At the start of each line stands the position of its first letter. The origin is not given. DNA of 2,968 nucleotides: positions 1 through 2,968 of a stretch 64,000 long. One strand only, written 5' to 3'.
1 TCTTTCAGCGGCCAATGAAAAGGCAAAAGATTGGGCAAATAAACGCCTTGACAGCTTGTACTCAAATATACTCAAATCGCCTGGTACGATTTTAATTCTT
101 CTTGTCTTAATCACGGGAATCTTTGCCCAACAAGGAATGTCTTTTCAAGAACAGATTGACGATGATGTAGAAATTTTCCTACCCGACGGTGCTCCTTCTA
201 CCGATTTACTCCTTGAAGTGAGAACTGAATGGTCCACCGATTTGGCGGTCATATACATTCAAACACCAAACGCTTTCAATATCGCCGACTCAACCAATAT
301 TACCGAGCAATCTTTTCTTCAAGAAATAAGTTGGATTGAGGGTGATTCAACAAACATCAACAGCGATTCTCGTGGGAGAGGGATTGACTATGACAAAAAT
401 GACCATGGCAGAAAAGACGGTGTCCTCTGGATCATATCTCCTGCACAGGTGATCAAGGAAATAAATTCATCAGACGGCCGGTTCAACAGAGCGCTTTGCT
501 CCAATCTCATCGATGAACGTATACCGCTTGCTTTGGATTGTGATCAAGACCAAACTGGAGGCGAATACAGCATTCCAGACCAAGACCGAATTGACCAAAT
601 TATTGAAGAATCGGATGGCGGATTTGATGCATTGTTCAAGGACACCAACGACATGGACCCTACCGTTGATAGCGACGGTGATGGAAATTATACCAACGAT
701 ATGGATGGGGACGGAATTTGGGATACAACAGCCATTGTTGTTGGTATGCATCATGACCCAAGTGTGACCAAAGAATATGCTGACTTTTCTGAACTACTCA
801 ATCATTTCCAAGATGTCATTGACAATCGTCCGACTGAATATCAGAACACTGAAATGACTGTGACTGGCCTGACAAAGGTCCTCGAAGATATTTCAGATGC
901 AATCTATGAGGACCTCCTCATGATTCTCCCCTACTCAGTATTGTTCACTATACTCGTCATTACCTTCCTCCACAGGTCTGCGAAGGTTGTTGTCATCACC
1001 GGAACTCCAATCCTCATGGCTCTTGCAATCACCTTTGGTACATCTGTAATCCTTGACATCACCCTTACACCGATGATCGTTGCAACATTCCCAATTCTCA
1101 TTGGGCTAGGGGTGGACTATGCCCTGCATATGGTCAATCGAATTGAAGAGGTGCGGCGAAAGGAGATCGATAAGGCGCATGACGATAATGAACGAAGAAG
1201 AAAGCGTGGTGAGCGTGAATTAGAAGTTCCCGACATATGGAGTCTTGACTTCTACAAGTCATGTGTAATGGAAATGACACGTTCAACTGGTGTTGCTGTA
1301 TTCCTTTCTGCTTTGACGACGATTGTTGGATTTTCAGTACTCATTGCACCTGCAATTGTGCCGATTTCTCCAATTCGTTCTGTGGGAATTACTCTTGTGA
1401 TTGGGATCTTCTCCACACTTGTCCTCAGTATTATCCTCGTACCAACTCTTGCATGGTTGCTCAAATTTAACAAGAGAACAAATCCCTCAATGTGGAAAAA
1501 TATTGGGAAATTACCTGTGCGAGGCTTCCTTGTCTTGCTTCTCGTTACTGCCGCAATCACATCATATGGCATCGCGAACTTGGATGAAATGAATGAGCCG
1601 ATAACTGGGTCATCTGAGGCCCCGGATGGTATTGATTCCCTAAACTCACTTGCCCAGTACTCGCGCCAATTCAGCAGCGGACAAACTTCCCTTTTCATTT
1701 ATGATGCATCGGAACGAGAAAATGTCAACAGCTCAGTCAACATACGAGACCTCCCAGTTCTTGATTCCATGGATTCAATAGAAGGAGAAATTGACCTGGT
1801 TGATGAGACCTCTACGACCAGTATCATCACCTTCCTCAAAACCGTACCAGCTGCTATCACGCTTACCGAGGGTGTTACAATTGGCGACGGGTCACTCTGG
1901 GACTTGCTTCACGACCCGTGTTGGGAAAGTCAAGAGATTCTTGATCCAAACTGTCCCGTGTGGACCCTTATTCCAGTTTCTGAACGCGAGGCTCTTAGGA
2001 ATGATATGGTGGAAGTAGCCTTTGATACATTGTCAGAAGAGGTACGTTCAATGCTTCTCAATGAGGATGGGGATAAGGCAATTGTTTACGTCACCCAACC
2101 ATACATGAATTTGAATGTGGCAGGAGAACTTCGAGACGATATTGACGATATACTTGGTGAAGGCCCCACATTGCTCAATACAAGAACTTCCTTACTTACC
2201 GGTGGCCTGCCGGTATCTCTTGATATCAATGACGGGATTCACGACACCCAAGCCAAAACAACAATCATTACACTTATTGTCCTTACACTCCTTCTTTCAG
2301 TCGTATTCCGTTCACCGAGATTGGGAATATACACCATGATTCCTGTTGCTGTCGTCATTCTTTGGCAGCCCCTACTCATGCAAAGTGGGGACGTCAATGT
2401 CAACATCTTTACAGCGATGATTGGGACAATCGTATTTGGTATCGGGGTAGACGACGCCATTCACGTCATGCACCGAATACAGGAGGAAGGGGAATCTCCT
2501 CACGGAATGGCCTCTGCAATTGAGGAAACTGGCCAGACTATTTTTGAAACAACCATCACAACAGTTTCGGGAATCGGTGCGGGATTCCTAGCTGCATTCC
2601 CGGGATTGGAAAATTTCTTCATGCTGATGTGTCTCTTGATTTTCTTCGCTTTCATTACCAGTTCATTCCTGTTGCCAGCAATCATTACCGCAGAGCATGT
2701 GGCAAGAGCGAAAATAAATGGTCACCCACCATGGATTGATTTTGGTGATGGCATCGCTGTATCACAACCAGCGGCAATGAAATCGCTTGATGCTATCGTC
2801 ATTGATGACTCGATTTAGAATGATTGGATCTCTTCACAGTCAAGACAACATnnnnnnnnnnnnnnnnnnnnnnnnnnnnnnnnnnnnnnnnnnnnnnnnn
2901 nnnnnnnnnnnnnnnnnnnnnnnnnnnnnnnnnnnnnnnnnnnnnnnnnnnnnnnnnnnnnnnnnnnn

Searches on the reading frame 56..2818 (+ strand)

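Call 9: search_protein_families(library=pfam, proteins=[window:56-2818:+])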
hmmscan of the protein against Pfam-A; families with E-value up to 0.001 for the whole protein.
window:56-2818:+ (920 aa): 4 families
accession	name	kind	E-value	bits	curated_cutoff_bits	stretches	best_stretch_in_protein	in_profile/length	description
PF03176.21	MMPL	-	6.7e-27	94.7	20.5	2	650-878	62-300/333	MMPL family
PF02460.24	Patched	-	2e-09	37.8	23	1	780-877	54-154/156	Patched SSD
PF12349.14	Sterol-sensing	-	2.9e-08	34.2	22.3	1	756-879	8-135/153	Sterol-sensing domain of SREBP cleavage-activation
PF00873.25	ACR_tran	-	0.00011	20.5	28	0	295-475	342-496/1021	AcrB/AcrD/AcrF family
